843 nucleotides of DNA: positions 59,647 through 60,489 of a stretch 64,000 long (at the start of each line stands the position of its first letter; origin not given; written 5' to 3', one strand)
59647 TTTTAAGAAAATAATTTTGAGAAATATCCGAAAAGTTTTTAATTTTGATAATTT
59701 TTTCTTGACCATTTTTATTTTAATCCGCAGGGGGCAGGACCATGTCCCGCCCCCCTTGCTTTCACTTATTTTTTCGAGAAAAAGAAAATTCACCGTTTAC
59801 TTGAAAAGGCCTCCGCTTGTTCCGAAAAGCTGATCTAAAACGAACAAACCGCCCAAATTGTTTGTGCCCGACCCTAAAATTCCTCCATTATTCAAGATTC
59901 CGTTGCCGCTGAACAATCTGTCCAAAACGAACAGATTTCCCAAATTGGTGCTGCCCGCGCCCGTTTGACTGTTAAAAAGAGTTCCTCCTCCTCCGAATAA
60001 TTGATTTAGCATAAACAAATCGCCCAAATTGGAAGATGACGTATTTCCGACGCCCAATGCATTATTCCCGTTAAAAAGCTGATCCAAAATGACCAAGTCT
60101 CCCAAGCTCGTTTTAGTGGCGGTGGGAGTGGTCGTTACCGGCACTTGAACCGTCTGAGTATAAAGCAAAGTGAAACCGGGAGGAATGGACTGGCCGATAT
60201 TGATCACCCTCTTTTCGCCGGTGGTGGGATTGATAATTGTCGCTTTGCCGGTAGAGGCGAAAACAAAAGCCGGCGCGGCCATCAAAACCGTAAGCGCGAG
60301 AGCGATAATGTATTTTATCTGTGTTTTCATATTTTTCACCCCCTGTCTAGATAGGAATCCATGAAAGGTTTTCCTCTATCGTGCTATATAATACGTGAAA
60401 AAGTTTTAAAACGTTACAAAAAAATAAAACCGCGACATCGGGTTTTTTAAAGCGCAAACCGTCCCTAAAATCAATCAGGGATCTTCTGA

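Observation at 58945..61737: ECF sigma module driving two paralogous secreted Leu/Gly-repeat proteins from identical TGTAAC-N17-CGTA promoters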

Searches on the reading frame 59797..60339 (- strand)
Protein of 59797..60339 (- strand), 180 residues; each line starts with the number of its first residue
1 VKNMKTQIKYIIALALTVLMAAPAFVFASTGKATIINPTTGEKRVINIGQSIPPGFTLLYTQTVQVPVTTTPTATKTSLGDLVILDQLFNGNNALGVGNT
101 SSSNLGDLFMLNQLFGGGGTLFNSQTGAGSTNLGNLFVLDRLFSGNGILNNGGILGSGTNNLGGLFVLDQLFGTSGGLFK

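Call 5: search_protein_families(library=pfam, proteins=[window:59797-60339:-], max_evalue=1)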
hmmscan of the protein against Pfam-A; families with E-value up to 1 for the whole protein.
window:59797-60339:- (180 aa): 0 families

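Call 7: find_homologous_proteins(query=window:59797-60339:-, max_evalue=0.01)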
Query window:59797-60339:- (180 aa): 16 proteins with E <= 0.01 among 412 candidates.
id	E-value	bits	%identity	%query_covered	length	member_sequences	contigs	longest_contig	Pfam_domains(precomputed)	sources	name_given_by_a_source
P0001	2.3e-103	361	100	98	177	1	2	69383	-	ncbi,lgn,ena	-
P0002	3.1e-35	139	48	100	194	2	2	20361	-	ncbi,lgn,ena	-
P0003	4.5e-32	129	47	82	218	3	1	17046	-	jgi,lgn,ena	-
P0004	8.6e-32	128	44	90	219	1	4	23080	-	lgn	-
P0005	6.1e-27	112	47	62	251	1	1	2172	PF01476.27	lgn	-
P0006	8.3e-20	89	45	66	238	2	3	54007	PF01476.27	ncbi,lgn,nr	ncbi:MAG: LysM peptidoglycan-binding domain-containing protein [Candidatus Portnoybacteria bacterium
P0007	4.6e-14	70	38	72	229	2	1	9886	PF01476.27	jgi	-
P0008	1.1e-13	69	41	48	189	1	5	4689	-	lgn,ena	-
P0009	1.4e-13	69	57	24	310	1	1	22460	-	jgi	jgi:hypothetical protein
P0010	6.6e-13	67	50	52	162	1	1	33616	-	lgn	-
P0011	1.3e-10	59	39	77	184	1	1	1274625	-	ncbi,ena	-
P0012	5.4e-9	54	41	61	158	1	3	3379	-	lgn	-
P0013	2.4e-8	52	39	68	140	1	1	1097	-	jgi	jgi:hypothetical protein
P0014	2.4e-6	45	44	53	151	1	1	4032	-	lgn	-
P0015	3.1e-5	42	34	94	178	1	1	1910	-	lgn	-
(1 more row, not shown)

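Call 9: search_protein_families(library=ncbifam, proteins=[window:59797-60339:-], max_evalue=1)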
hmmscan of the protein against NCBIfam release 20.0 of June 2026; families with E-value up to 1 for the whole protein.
window:59797-60339:- (180 aa): 0 families

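Call 12: find_encoding_contigs(protein=P0002, flank=6000, max_places=3)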
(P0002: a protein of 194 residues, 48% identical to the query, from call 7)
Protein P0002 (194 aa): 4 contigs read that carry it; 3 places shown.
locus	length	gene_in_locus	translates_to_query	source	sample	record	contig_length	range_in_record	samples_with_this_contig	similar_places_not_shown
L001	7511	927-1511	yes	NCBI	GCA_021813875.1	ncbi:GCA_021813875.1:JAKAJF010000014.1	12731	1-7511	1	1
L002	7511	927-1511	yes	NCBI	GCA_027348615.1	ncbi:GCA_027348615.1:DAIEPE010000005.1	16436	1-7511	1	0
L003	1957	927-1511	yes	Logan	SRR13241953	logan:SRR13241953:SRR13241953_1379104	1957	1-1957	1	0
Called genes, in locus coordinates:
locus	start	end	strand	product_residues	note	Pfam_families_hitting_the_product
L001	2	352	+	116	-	?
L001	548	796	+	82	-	-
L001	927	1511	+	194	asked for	-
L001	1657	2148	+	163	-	-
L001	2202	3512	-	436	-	-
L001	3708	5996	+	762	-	PF02190:LON_substr_bdg, PF00004:AAA, PF07728:AAA_5 (weak), PF22667:Lon_lid, PF05362:Lon_C, PF13541:ChlI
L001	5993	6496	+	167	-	-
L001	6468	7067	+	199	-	PF00163:Ribosomal_S4, PF01479:S4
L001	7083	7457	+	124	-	PF07883:Cupin_2, PF02311:AraC_binding (weak)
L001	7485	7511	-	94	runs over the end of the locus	-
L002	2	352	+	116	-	?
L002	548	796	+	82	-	-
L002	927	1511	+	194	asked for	-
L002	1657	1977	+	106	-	-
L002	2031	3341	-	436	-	-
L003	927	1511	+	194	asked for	-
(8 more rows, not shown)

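Call 13: find_encoding_contigs(protein=P0004, flank=6000, max_places=3)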
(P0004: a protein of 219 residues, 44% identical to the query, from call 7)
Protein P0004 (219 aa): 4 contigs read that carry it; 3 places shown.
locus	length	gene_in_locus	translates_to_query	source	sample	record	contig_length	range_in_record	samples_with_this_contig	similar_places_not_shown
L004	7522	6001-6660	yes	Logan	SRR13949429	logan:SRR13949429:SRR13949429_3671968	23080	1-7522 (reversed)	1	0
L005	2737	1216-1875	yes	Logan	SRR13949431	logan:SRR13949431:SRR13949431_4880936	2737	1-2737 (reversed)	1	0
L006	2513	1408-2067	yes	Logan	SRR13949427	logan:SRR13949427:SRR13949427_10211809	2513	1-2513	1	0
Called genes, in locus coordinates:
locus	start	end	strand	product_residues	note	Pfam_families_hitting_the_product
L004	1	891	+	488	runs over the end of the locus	-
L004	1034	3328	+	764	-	PF02190:LON_substr_bdg, PF00004:AAA, PF07728:AAA_5 (weak), PF22667:Lon_lid, PF05362:Lon_C, PF13541:ChlI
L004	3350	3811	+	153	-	PF02590:SPOUT_MTase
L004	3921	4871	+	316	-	PF09587:PGA_cap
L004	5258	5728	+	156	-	PF04542:Sigma70_r2, PF08281:Sigma70_r4_2, PF04545:Sigma70_r4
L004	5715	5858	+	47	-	-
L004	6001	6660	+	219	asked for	-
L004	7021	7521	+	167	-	?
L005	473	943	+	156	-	PF04542:Sigma70_r2, PF08281:Sigma70_r4_2, PF04545:Sigma70_r4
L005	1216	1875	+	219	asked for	-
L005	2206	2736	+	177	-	?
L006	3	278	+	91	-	?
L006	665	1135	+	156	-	PF04542:Sigma70_r2, PF08281:Sigma70_r4_2, PF04545:Sigma70_r4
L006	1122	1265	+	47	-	-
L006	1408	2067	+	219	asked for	-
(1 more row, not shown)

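Call 14: find_encoding_contigs(protein=P0006, flank=6000, max_places=3)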
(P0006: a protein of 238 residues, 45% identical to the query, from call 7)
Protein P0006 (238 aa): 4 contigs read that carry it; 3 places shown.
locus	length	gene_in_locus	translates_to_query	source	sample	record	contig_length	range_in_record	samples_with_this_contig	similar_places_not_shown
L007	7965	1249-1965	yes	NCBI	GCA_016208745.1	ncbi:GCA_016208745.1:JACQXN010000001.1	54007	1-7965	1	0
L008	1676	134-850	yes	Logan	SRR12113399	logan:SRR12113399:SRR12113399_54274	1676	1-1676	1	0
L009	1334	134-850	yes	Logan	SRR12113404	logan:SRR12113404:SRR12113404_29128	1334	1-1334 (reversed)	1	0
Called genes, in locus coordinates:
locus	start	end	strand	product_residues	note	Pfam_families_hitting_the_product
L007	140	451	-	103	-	PF01541:GIY-YIG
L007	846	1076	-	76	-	-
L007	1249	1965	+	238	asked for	PF01476:LysM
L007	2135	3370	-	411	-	-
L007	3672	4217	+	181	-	PF04542:Sigma70_r2, PF08281:Sigma70_r4_2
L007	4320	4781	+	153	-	-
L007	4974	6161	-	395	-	PF03979:Sigma70_r1_1, PF00140:Sigma70_r1_2, PF04542:Sigma70_r2, PF04539:Sigma70_r3, PF04545:Sigma70_r4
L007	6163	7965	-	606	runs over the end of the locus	PF01807:Zn_ribbon_DnaG, PF08275:DNAG_N, PF01751:Toprim, PF13155:Toprim_2, PF13662:Toprim_4, PF10410:DnaB_bind (faint)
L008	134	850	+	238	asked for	PF01476:LysM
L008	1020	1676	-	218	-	?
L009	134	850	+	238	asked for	PF01476:LysM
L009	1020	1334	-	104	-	?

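Call 28: find_encoding_contigs(protein=P0010, flank=7000, max_places=2)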
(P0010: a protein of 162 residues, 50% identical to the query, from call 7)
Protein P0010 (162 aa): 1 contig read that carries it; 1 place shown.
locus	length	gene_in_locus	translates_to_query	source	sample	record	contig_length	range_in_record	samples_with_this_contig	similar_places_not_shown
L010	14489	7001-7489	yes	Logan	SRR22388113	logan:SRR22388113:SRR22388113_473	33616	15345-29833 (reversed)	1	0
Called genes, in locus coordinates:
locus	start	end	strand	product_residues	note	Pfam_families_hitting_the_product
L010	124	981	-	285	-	-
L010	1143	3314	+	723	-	PF17159:MASE3, PF00989:PAS, PF13188:PAS_8, PF13426:PAS_9, PF00989:PAS, PF08448:PAS_4, PF13426:PAS_9, PF00512:HisKA, +4 more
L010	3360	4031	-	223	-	PF00072:Response_reg, PF00486:Trans_reg_C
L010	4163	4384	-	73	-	PF10967:DUF2769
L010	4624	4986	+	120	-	-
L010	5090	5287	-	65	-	PF06348:DUF1059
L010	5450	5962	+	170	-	PF04542:Sigma70_r2 (weak), PF08281:Sigma70_r4_2 (weak), PF04545:Sigma70_r4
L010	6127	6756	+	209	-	-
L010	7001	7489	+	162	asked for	-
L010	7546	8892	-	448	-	-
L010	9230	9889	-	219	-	PF07853:DUF1648, PF13630:SdpI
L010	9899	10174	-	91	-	PF01022:HTH_5, PF12840:HTH_20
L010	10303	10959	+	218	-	PF01509:TruB_N, PF16198:TruB_C_2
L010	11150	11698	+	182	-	-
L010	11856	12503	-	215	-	PF00717:Peptidase_S24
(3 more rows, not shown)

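Call 29: find_encoding_contigs(protein=P0011, flank=7000, max_places=2)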
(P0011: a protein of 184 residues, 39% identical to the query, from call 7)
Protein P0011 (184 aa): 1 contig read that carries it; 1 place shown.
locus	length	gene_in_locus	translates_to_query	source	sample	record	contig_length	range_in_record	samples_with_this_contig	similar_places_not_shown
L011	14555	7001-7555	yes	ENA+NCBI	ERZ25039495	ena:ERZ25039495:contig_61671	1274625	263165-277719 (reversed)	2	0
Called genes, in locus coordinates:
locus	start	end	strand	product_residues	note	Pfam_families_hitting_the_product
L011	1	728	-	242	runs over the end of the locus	PF00005:ABC_tran, PF13304:AAA_21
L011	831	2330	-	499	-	PF01564:Spermine_synth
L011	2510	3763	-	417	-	-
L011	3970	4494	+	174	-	PF04542:Sigma70_r2, PF08281:Sigma70_r4_2, PF04545:Sigma70_r4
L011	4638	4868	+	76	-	-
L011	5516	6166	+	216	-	-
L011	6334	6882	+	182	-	-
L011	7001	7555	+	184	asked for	-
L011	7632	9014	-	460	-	-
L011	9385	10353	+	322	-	-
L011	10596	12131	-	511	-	PF19077:Big_13 (faint)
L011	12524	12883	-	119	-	PF08378:NERD (weak), PF02021:UPF0102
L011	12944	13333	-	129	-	-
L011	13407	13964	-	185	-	PF01209:Ubie_methyltran, PF13847:Methyltransf_31, PF13649:Methyltransf_25, PF08241:Methyltransf_11, PF08242:Methyltransf_12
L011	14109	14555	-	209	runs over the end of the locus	PF01351:RNase_HII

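Call 30: find_encoding_contigs(protein=P0009, flank=7000, max_places=2)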
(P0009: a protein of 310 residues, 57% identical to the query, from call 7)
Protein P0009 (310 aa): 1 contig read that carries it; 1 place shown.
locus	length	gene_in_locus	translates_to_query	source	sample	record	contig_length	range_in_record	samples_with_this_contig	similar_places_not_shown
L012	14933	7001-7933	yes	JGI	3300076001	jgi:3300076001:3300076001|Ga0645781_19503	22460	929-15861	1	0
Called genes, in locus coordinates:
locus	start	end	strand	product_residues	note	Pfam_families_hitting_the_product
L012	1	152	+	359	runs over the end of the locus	?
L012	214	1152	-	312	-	PF01926:MMR_HSR1 (faint), PF06071:YchF-GTPase_C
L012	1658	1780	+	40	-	PF00072:Response_reg (weak)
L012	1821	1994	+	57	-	PF00072:Response_reg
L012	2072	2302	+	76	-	PF00486:Trans_reg_C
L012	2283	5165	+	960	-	PF00989:PAS, PF13188:PAS_8 (weak), PF13426:PAS_9, PF08447:PAS_3, PF13426:PAS_9, PF00989:PAS, PF00512:HisKA, PF02518:HATPase_c, +3 more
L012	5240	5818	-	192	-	PF00210:Ferritin, PF02915:Rubrerythrin, PF21349:RUBY_RBDX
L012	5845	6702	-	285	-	PF01149:Fapy_DNA_glyco, PF05833:NFACT_N (weak), PF06831:H2TH, PF06827:zf-FPG_IleRS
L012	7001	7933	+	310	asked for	-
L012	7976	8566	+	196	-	-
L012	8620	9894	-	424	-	-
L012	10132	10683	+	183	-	PF04542:Sigma70_r2, PF08281:Sigma70_r4_2 (weak), PF04545:Sigma70_r4 (weak)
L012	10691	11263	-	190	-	PF10502:Peptidase_S26, PF00717:Peptidase_S24 (weak)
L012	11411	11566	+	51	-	-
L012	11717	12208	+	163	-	PF07352:Phage_Mu_Gam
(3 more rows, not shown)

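Call 41: list_cluster_members(proteins=[P0001, P0017, P0002, P0020, P0011])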
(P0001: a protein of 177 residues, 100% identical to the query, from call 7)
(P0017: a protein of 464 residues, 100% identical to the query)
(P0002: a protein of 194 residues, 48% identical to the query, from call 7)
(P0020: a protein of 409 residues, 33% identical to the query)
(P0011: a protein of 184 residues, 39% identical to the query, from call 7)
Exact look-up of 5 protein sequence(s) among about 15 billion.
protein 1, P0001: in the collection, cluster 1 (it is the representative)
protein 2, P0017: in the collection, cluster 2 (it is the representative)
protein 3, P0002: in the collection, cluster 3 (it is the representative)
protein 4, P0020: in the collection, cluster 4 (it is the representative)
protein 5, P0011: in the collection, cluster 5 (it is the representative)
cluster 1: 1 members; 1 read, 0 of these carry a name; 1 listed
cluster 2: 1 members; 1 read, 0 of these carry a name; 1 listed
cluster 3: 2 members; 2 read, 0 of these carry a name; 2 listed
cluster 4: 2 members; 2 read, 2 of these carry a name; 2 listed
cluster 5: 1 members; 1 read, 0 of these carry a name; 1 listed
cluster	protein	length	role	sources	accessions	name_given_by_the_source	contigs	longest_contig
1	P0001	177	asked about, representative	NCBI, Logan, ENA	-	-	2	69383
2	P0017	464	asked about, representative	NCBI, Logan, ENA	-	-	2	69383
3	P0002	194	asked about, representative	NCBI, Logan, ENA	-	-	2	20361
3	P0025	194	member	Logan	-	-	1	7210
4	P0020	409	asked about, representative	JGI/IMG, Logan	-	hypothetical protein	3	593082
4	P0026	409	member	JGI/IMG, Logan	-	hypothetical protein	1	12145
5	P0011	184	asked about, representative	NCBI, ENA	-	-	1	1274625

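Call 50: predict_structure(alignment_id=A2)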
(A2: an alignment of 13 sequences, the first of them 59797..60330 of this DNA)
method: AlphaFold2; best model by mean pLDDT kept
length: 177 residues; sequences in the alignment: 13
mean_pLDDT: 57.7   pTM: 0.26
mean pLDDT of the five models: 57.7, 56.4, 55.9, 52.7, 52.4
residues with pLDDT >= 90: 21; 70-90: 13; 50-70: 72; < 50: 71
segments of 3 or more residues with pLDDT < 50: 66-78, 87-101, 113-132, 141-153, 157-159
pLDDT, mean of each block of 10 residues (from residue 1): 61 56 64 95 89 87 52 46 49 42 54 45 41 52 45 49 56 55
secondary structure, 60 per line:
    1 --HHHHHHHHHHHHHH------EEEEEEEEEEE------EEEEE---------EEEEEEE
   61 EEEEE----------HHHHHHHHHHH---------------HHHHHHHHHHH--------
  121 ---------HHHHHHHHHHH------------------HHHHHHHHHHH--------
elements in order: H3-16 E23-33 E40-44 E54-65 H76-86 H102-112 H130-140 H159-169

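Call 60: search_protein_representatives(alignment_id=A2)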
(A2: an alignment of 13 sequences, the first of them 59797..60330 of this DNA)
Query: 13 sequences, 161 profile positions. Proteins with E-value up to 0.001 (for the whole library): 221; up to 1e-10: 134; up to 1e-30: 21. The best 150 are listed.
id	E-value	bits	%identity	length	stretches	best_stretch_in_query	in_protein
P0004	1.4e-52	193.8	-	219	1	1-161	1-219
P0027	6.1e-51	188.5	-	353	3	62-160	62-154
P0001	7.7e-49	181.6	-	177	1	1-161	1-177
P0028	4.6e-44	166.1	-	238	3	46-161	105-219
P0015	1.6e-43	164.4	-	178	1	1-154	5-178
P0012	2.3e-43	163.8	-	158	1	1-154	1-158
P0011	5.8e-43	162.5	-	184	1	2-158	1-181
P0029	1.2e-41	158.3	-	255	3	51-160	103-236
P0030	1.2e-41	158.3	-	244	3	48-160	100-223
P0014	9.0e-41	155.4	-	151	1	2-159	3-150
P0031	1.7e-39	151.3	-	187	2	46-157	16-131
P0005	2.0e-39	151.1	-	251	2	48-155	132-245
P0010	1.8e-38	147.9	-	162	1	11-154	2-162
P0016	1.5e-36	141.7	-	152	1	36-154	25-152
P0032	3.5e-35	137.3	-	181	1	1-154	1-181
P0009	6.8e-26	107.1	-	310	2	58-158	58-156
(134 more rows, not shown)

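Call 63: find_related_loci(query=A2, collection=genome_contigs, flank=6000)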
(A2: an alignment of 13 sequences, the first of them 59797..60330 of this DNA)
Query A2 (177 aa) in genome_contigs; peptide patterns used: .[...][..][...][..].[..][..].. (x = any residue, [..] = any of these).
58 stretches matched a pattern; 17 encode a relative of the query (tblastn E <= 1e-3); 16 distinct loci.
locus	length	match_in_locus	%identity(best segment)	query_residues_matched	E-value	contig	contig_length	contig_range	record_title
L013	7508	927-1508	48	1-177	3e-34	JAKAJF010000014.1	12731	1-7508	MAG: bacterium isolate WY3.bin75 NODE_8899_length_12731_cov_1.157886, whole genome shotgun sequence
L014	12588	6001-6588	39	20-177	2e-28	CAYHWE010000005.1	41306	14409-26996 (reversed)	MAG TPA_asm: uncultured Gammaproteobacteria bacterium isolate ERP119705_co15_594 genome assembly, contig: NODE_666_lengt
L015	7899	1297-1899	45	52-176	7e-21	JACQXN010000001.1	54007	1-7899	MAG: Candidatus Portnoybacteria bacterium isolate NC_groundwater_1516_Pr4_B-0.1um_40_5 SR1-18-B1_scaffold_23162, whole g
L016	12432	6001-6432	39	32-175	8e-20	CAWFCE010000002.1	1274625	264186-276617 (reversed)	MAG: Candidatus Parcubacteria bacterium isolate MFD02416.bin.1.397 genome assembly, contig: contig_61671, whole genome s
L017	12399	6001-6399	50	70-170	7e-19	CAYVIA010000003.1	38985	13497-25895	MAG TPA_asm: uncultured Gammaproteobacteria bacterium isolate binchicken_co129_792 genome assembly, contig: NODE_2593_le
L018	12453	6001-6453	34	2-170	3e-17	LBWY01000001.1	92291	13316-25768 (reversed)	MAG: Parcubacteria group bacterium GW2011_GWE2_39_37 UT48_C0001, whole genome shotgun sequence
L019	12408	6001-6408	39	1-177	2e-15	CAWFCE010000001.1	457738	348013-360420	MAG: Candidatus Parcubacteria bacterium isolate MFD02416.bin.1.397 genome assembly, contig: contig_48102, whole genome s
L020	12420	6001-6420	42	72-170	5e-15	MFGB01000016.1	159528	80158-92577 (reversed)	MAG: Candidatus Falkowbacteria bacterium RIFOXYA2_FULL_47_19 rifoxya2_full_scaffold_34, whole genome shotgun sequence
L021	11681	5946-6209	45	70-169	5e-15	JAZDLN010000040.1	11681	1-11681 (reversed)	MAG: Candidatus Falkowbacteria bacterium isolate MEGAHIT-group-0.601 k141_2798941, whole genome shotgun sequence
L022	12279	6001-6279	46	72-173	9e-15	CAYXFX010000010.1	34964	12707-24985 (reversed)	MAG TPA_asm: uncultured Candidatus Saccharibacteria bacterium isolate binchicken_co125_1170 genome assembly, contig: NOD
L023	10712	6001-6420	49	54-170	1e-14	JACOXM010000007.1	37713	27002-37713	MAG: Candidatus Giovannonibacteria bacterium isolate NC_groundwater_153_Ag_S-0.1um_42_19 S4_GD2017_2_S1_scaffold_626, wh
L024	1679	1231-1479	46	73-173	1e-14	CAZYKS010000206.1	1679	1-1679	MAG TPA_asm: uncultured Gammaproteobacteria bacterium isolate SRP214966_co3_413 genome assembly, contig: NODE_201950_len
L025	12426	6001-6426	38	48-177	8e-16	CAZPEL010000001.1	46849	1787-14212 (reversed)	MAG TPA_asm: uncultured Gammaproteobacteria bacterium isolate binchicken_co13_441 genome assembly, contig: NODE_731_leng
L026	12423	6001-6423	31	34-177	4e-8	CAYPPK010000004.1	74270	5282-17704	MAG TPA_asm: uncultured Candidatus Saccharibacteria bacterium isolate binchicken_co251_1000 genome assembly, contig: NOD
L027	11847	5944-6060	52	126-169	4e-5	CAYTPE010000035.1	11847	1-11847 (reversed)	MAG TPA_asm: uncultured Gammaproteobacteria bacterium isolate SRP257259_co1_76 genome assembly, contig: NODE_7715_length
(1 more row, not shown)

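Call 112: search_protein_families(library=padloc, proteins=[window:59797-60330:-], max_evalue=0.01)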
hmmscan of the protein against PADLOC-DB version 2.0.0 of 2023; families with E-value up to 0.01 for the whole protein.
window:59797-60330:- (177 aa): 0 families

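Call 113: search_solved_structures(query=A2, max_evalue=1)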
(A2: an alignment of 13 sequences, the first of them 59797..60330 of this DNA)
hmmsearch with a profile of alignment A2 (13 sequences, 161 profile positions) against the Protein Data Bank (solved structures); distinct sequences matched with E-value up to 1: 4.
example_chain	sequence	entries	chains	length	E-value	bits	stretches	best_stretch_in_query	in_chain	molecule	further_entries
2y3n_B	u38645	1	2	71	0.3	13.9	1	76-132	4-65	CELLULOSOMAL FAMILY-48 PROCESSIVE GLYCOSIDE HYDROLASE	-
3rsj_A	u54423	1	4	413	0.32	13.8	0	44-99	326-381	BoNT/F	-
3fuq_A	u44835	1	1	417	0.33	13.8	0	44-99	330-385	BoNT/F (Neurotoxin type F)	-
1cja_A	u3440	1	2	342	0.73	12.6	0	24-93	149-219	PROTEIN (ACTIN-FRAGMIN KINASE)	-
